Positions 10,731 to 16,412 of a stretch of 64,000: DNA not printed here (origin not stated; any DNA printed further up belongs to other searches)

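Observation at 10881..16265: Giant tri-enzymatic protein with lipase, LCAT-like phospholipase and CHAT protease domains, divergent from the eCIS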

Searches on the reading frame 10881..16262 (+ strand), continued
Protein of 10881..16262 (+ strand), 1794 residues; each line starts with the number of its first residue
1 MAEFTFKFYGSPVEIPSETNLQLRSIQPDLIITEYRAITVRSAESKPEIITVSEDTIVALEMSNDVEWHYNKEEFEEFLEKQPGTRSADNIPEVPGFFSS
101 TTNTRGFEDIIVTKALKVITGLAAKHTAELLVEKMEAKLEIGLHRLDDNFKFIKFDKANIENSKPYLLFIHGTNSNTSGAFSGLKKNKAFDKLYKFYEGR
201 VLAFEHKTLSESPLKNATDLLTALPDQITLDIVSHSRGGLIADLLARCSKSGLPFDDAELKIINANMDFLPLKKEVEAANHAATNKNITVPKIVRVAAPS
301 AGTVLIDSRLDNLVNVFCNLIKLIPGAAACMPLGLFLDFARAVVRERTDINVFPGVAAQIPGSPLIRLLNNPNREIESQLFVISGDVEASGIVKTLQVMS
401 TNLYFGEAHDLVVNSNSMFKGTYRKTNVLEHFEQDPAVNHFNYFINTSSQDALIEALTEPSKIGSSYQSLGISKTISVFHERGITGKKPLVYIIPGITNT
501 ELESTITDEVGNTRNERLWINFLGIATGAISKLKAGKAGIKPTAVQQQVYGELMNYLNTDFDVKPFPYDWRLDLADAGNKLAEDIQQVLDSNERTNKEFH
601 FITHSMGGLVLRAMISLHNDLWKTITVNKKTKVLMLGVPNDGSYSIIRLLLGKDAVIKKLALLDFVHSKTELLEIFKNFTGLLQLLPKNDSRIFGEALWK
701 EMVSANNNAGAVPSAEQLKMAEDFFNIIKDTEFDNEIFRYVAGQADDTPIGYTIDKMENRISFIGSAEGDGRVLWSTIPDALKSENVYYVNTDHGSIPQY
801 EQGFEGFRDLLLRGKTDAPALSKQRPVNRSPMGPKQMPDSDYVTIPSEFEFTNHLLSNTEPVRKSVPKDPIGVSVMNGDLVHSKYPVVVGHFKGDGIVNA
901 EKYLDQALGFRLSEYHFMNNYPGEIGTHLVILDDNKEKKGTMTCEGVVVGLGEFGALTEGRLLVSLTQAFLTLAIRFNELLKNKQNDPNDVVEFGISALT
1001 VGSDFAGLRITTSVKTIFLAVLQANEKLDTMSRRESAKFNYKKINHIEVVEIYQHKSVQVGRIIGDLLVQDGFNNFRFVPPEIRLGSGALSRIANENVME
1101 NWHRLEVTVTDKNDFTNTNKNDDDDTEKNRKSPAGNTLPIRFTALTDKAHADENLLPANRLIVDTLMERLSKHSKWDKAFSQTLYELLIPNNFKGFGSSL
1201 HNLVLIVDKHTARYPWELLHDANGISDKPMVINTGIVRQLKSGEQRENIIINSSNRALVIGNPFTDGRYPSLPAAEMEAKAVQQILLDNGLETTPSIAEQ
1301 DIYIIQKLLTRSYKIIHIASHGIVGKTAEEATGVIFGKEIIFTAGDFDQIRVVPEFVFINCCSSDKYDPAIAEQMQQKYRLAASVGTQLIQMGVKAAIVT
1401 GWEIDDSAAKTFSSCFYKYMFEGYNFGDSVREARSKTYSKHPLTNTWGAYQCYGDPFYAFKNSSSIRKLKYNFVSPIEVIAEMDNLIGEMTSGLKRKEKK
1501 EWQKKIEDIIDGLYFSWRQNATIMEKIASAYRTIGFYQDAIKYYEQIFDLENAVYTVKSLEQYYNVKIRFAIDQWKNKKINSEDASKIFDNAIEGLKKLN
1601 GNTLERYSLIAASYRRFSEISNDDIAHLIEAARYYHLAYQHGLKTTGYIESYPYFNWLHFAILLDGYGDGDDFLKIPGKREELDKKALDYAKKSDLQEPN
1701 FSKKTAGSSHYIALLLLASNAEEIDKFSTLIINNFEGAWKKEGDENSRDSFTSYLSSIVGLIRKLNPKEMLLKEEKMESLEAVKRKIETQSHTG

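Call 10: find_homologous_proteins(query=window:10881-16262:+, max_evalue=0.00001)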
Query window:10881-16262:+ (1794 aa): 303 proteins with E <= 0.00001 among 8000 candidates; the best 120 are listed.
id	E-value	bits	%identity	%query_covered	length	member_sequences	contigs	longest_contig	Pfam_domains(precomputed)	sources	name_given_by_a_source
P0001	0.0e+0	4075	100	100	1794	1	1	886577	PF02450.22,PF12770.13,PF07819.20,PF24096.3,PF20308.5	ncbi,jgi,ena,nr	ncbi:DUF7379 domain-containing protein [Flavitalea sp.]|nr:CHAT domain-containing protein [Flavitale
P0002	0.0e+0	2765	70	100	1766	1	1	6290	PF02450.22,PF12770.13,PF24096.3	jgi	-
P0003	0.0e+0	2633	67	99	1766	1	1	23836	PF02450.22,PF12770.13,PF07819.20,PF24096.3,PF20308.5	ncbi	ncbi:MAG: CHAT domain-containing protein [Chitinophagaceae bacterium]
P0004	0.0e+0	2340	59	99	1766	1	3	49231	PF02450.22,PF12770.13,PF07819.20,PF24096.3,PF20308.5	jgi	jgi:CHAT domain-containing protein/pimeloyl-ACP methyl ester carboxylesterase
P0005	0.0e+0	2316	59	99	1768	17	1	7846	PF02450.22,PF12770.13,PF07819.20,PF24096.3,PF20308.5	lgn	-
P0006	0.0e+0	2312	58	98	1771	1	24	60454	PF02450.22,PF12770.13,PF07819.20,PF24096.3,PF20308.5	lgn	-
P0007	0.0e+0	2296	59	99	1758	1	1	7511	PF02450.22,PF12770.13,PF07819.20,PF24096.3,PF20308.5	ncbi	ncbi:MAG: CHAT domain-containing protein [Panacibacter sp.]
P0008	0.0e+0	2280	58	100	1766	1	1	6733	PF02450.22,PF12770.13,PF07819.20,PF24096.3,PF20308.5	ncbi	-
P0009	0.0e+0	2264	58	99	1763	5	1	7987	PF02450.22,PF12770.13,PF07819.20,PF24096.3,PF20308.5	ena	-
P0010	0.0e+0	2196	56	99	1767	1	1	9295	PF02450.22,PF12770.13,PF07819.20,PF24096.3,PF20308.5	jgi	jgi:CHAT domain-containing protein/pimeloyl-ACP methyl ester carboxylesterase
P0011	0.0e+0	2190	57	98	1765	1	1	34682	PF02450.22,PF12770.13,PF24096.3,PF20308.5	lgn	-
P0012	0.0e+0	2030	53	99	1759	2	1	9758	PF02450.22,PF12770.13,PF07819.20,PF24096.3,PF20308.5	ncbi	-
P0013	0.0e+0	1992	53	98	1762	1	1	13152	PF02450.22,PF12770.13,PF07819.20,PF24096.3,PF20308.5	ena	-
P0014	0.0e+0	1980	52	99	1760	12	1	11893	PF02450.22,PF12770.13,PF07819.20,PF24096.3,PF20308.5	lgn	-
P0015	0.0e+0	1946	52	99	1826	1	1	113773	PF05057.21,PF02450.22,PF12770.13,PF07819.20,PF24096.3,PF20308.5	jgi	jgi:CHAT domain-containing protein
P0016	0.0e+0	1903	52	99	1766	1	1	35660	PF02450.22,PF12770.13,PF07819.20,PF24096.3,PF20308.5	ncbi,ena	-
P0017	0.0e+0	1695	47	99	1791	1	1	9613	PF02450.22,PF12770.13,PF24096.3,PF20308.5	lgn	-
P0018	0.0e+0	1125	36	98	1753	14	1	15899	PF12770.13,PF24096.3,PF20308.5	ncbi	-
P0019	0.0e+0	1109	36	99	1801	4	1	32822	PF12770.13,PF24096.3,PF20308.5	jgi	jgi:pimeloyl-ACP methyl ester carboxylesterase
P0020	0.0e+0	1096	35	98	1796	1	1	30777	PF05057.21,PF02450.22,PF12770.13,PF24096.3,PF20308.5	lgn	-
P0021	0.0e+0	1090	35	100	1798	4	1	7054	PF02450.22,PF12770.13,PF24096.3,PF20308.5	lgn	-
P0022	1.1e-297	1009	35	99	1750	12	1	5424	PF02450.22,PF12770.13,PF24096.3,PF20308.5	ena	-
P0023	6.3e-281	953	34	94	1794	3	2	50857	PF02450.22,PF12770.13,PF24096.3,PF20308.5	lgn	-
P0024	1.8e-267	909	34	88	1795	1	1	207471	PF02450.22,PF12770.13,PF07819.20,PF24096.3,PF20308.5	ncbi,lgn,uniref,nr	ncbi:DUF7379 domain-containing protein [Aquimarina agarilytica]|uniref:DUF7379 domain-containing pro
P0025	5.8e-265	900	34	88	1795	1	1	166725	PF02450.22,PF12770.13,PF07819.20,PF24096.3,PF20308.5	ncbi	-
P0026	1.0e-262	893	31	98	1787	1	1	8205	PF02450.22,PF12770.13,PF24096.3,PF01364.25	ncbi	-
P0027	4.3e-261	888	33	94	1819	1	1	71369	PF02450.22,PF12770.13,PF24096.3,PF01364.25,PF20308.5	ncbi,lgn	-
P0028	2.0e-260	885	34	88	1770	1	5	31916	PF02450.22,PF12770.13,PF07819.20,PF24096.3,PF20308.5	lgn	-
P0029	2.9e-258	878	33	92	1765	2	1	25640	PF12770.13,PF24096.3,PF01364.25,PF20308.5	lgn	-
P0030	6.9e-258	877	32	93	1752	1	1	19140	PF02450.22,PF12770.13,PF24096.3,PF20308.5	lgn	-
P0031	1.7e-257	876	31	97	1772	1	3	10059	PF02450.22,PF12770.13,PF24096.3,PF20308.5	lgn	-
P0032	1.2e-256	873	32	96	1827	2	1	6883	PF05057.21,PF02450.22,PF12770.13,PF07819.20,PF24096.3,PF20308.5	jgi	jgi:hypothetical protein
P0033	2.0e-256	872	32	95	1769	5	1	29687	PF02450.22,PF12770.13,PF24096.3,PF20308.5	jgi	-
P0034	3.5e-254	865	34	88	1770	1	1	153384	PF02450.22,PF12770.13,PF07819.20,PF24096.3,PF20308.5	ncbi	-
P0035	3.8e-253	861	32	98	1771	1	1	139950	PF02450.22,PF12770.13,PF07819.20,PF24096.3,PF20308.5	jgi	jgi:CHAT domain-containing protein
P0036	1.1e-252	860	34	91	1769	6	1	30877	PF02450.22,PF12770.13,PF24096.3,PF20308.5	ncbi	-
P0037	5.0e-252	858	33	92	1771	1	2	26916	PF02450.22,PF12770.13,PF24096.3,PF20308.5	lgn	-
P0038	5.0e-252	858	34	95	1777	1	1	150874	PF02450.22,PF12770.13,PF24096.3,PF20308.5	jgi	jgi:CHAT domain-containing protein/tetratricopeptide repeat protein/lecithin:cholesterol acyltransfe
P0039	2.6e-251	855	33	90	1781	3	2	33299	PF02450.22,PF12770.13,PF07819.20,PF24096.3,PF20308.5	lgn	-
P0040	6.4e-251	854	34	87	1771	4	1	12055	PF02450.22,PF12770.13,PF24096.3,PF20308.5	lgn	-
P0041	1.4e-250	853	32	97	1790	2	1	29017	PF02450.22,PF12770.13,PF07819.20,PF24096.3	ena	-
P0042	2.1e-250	852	34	90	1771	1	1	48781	PF12697.14,PF02450.22,PF12770.13,PF24096.3,PF20308.5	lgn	-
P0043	3.9e-250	851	33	92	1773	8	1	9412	PF02450.22,PF12770.13,PF07819.20,PF24096.3,PF20308.5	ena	-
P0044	1.2e-249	850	33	92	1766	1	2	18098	PF02450.22,PF12770.13,PF24096.3,PF20308.5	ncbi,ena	-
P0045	3.0e-249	848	33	91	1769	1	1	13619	PF02450.22,PF12770.13,PF07819.20,PF24096.3,PF20308.5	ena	-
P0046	7.0e-249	847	33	88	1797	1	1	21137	PF02450.22,PF12770.13,PF07819.20,PF24096.3,PF20308.5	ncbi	-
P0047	1.1e-247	843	32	91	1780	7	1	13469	PF02450.22,PF12770.13,PF24096.3,PF20308.5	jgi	jgi:CHAT domain-containing protein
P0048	3.2e-247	842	32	97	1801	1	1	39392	PF02450.22,PF12770.13,PF24096.3,PF20308.5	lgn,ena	-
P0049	3.9e-247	841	32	95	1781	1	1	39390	PF02450.22,PF12770.13,PF24096.3,PF20308.5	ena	-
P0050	8.3e-247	840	32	92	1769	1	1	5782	PF02450.22,PF12770.13,PF07819.20,PF24096.3,PF20308.5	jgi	jgi:CHAT domain/Lecithin:cholesterol acyltransferase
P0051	7.5e-246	837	31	93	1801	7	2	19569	PF02450.22,PF12770.13,PF24096.3,PF20308.5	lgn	-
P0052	9.3e-246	837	32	98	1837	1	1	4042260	PF02450.22,PF12770.13,PF24096.3,PF01364.25,PF20308.5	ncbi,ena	-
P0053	2.0e-245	836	33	93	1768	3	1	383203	PF02450.22,PF12770.13,PF24096.3,PF20308.5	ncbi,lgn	-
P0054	3.0e-245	835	33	90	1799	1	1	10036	PF02450.22,PF12770.13,PF24096.3,PF20308.5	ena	-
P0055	1.8e-244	832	31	97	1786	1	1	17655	PF02450.22,PF12770.13,PF24096.3,PF20308.5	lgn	-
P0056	8.9e-244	830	32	91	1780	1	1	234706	PF02450.22,PF12770.13,PF24096.3,PF20308.5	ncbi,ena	-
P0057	9.8e-244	830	33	91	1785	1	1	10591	PF02450.22,PF12770.13,PF24096.3,PF20308.5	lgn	-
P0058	5.1e-242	824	31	97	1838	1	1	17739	PF02450.22,PF12770.13,PF24096.3,PF20308.5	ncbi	-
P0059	1.2e-241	823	34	91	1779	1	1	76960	PF02450.22,PF12770.13,PF24096.3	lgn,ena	-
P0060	1.3e-241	823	33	91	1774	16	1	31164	PF02450.22,PF12770.13,PF24096.3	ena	-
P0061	1.7e-241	823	33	91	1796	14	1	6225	PF02450.22,PF12770.13,PF24096.3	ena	-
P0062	1.8e-241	823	32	96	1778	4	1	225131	PF02450.22,PF12770.13,PF24096.3,PF20308.5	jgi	jgi:CHAT domain-containing protein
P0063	2.4e-241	822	32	90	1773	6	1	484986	PF02450.22,PF12770.13,PF24096.3,PF20308.5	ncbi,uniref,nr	ncbi:CHAT domain-containing protein [Terrimonas pollutisoli]|uniref:CHAT domain-containing protein n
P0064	3.5e-241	822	33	91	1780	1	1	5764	PF12697.14,PF02450.22,PF12770.13,PF24096.3,PF20308.5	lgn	-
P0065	6.4e-241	821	32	92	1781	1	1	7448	PF02450.22,PF12770.13,PF07819.20,PF24096.3,PF20308.5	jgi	jgi:CHAT domain-containing protein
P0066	2.8e-240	819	32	88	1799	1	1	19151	PF02450.22,PF12770.13,PF24096.3,PF20308.5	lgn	-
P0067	3.9e-240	818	33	91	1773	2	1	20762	PF02450.22,PF12770.13,PF24096.3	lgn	-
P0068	7.5e-240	817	32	91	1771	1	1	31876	PF02450.22,PF12770.13,PF24096.3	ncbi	ncbi:MAG: CHAT domain-containing protein [Ferruginibacter sp.]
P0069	1.0e-239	817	31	96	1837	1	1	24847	PF02450.22,PF12770.13,PF24096.3,PF20308.5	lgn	-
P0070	2.2e-239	816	33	90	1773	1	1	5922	PF02450.22,PF12770.13,PF24096.3,PF20308.5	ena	-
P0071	9.0e-239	814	32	96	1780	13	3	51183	PF02450.22,PF12770.13,PF24096.3,PF20308.5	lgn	-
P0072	1.2e-238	813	33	91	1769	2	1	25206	PF02450.22,PF12770.13,PF24096.3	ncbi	-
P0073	2.2e-238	812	33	89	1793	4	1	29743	PF02450.22,PF12770.13,PF24096.3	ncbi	-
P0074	3.5e-238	812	33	90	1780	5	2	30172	PF02450.22,PF12770.13,PF24096.3,PF20308.5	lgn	-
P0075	3.9e-238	811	32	91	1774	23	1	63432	PF02450.22,PF05990.19,PF12770.13,PF24096.3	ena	-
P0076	4.4e-238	811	31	98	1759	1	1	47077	PF05057.21,PF02450.22,PF12770.13,PF07819.20,PF24096.3,PF20308.5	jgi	jgi:hypothetical protein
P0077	7.1e-238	811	32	89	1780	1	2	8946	PF02450.22,PF12770.13,PF24096.3,PF20308.5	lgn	-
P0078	1.2e-237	810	32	92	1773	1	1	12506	PF02450.22,PF12770.13,PF24096.3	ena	-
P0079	1.6e-237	809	32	93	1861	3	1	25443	PF05057.21,PF12697.14,PF02450.22,PF12770.13,PF24096.3,PF20308.5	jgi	jgi:CHAT domain-containing protein/pimeloyl-ACP methyl ester carboxylesterase/tetratricopeptide (TPR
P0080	2.2e-237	809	33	92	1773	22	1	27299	PF02450.22,PF12770.13,PF24096.3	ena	-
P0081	4.3e-237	808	32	92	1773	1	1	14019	PF02450.22,PF12770.13,PF24096.3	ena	-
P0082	5.7e-237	808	32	92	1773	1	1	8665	PF02450.22,PF12770.13,PF24096.3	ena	-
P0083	1.9e-236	806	32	91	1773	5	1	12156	PF02450.22,PF12770.13,PF24096.3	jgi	jgi:hypothetical protein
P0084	1.9e-236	806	33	91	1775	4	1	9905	PF02450.22,PF12770.13,PF24096.3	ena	-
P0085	2.1e-236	806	33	91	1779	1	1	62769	PF02450.22,PF12770.13,PF24096.3,PF20308.5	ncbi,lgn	-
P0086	3.8e-236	805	33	88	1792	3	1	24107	PF02450.22,PF12770.13,PF24096.3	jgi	jgi:hypothetical protein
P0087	4.0e-236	805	32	89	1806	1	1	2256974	PF02450.22,PF12770.13,PF24096.3,PF20308.5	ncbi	-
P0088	4.8e-236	805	32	91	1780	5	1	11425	PF02450.22,PF12770.13,PF24096.3,PF20308.5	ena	-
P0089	5.8e-236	804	32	85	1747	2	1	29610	PF02450.22,PF12770.13,PF24096.3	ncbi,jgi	jgi:CHAT domain-containing protein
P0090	6.1e-236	804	32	88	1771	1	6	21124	PF12697.14,PF02450.22,PF12770.13,PF24096.3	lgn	-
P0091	1.9e-235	803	32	88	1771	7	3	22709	PF02450.22,PF12770.13,PF24096.3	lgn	-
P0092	1.5e-234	800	32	88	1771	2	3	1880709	PF02450.22,PF12770.13,PF24096.3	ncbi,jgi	-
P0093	3.7e-234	798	31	95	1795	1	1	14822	PF02450.22,PF12770.13,PF24096.3,PF20308.5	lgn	-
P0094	4.7e-234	798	32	91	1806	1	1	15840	PF02450.22,PF12770.13,PF24096.3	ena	-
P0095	7.8e-234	797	32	91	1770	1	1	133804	PF12697.14,PF02450.22,PF12770.13,PF24096.3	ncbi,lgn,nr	ncbi:MAG: Lecithin:cholesterol acyltransferase [Ferruginibacter sp.]|nr:Lecithin:cholesterol acyltra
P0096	8.1e-234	797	31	96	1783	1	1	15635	PF02450.22,PF12770.13,PF24096.3,PF20308.5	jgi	jgi:tetratricopeptide (TPR) repeat protein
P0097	1.8e-233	796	32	90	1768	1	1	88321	PF02450.22,PF12770.13,PF24096.3,PF20308.5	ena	-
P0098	3.5e-233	795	32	90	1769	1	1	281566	PF12697.14,PF02450.22,PF12770.13,PF24096.3,PF20308.5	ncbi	-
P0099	3.7e-233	795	32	92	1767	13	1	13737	PF02450.22,PF12770.13,PF07819.20,PF24096.3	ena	-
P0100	4.4e-233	795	32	95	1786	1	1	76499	PF02450.22,PF12770.13,PF24096.3,PF20308.5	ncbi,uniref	ncbi:CHAT domain-containing protein [Pontibacter sp. 13R65]|uniref:CHAT domain-containing protein n=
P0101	5.3e-233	794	31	98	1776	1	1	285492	PF00656.28,PF02450.22,PF12770.13,PF24096.3,PF20308.5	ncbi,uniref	ncbi:CHAT domain-containing protein [Flavobacterium sp. ZS1P14]|uniref:CHAT domain-containing protei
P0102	4.4e-232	791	34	88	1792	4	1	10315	PF02450.22,PF12770.13,PF24096.3,PF20308.5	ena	-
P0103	4.4e-232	791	32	99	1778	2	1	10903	PF00656.28,PF02450.22,PF12770.13,PF24096.3,PF20308.5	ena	-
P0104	6.6e-232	791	30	96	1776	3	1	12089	PF12697.14,PF02450.22,PF02789.24,PF12770.13,PF24096.3,PF20308.5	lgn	-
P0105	1.3e-231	790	31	92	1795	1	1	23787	PF02450.22,PF00975.27,PF12770.13,PF07819.20,PF24096.3,PF20308.5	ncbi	-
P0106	3.8e-231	788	31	96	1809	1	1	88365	PF02450.22,PF12770.13,PF07819.20,PF24096.3,PF20308.5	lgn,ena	-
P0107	6.8e-231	787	33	92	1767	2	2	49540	PF02450.22,PF12770.13,PF24096.3,PF20308.5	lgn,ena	-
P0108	7.7e-231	787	32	92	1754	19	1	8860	PF02450.22,PF12770.13,PF07819.20,PF24096.3,PF20308.5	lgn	-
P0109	1.3e-230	787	30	96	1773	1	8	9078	PF12697.14,PF02450.22,PF02789.24,PF12770.13,PF24096.3,PF20308.5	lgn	-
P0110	9.7e-230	784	31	91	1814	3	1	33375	PF02450.22,PF12770.13,PF24096.3,PF20308.5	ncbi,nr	ncbi:MAG: hypothetical protein H6Q33_2640 [Deltaproteobacteria bacterium]|nr:hypothetical protein [D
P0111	1.0e-229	784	31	93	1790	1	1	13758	PF02450.22,PF12770.13,PF24096.3,PF20308.5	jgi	jgi:pimeloyl-ACP methyl ester carboxylesterase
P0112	2.2e-229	782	32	91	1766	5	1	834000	PF05057.21,PF02450.22,PF12770.13,PF24096.3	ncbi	-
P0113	3.4e-229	782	32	89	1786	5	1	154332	PF02450.22,PF12770.13,PF24096.3,PF20308.5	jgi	jgi:CHAT domain/Lecithin:cholesterol acyltransferase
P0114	4.6e-229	781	33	91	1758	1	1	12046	PF02450.22,PF12770.13,PF24096.3,PF20308.5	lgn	-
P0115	6.6e-229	781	33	90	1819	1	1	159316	PF02450.22,PF12770.13,PF24096.3,PF20308.5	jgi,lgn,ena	-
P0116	8.5e-229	781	32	92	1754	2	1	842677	PF02450.22,PF12770.13,PF24096.3,PF20308.5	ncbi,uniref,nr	ncbi:CHAT domain-containing protein [Chryseobacterium sp. PBS4-4]|uniref:CHAT domain-containing prot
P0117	9.2e-229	780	31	99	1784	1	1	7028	PF02450.22,PF12770.13,PF24096.3,PF20308.5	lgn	-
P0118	9.3e-229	780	30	93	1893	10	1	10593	PF02450.22,PF12770.13,PF24096.3,PF20308.5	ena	-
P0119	1.5e-228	780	32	95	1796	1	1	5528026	PF02450.22,PF12770.13,PF24096.3,PF20308.5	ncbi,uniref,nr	ncbi:CHAT domain-containing protein [Panacibacter ginsenosidivorans]|uniref:CHAT domain-containing p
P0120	1.9e-228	779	31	92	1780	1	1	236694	PF02450.22,PF00515.35,PF12770.13,PF24096.3,PF20308.5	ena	-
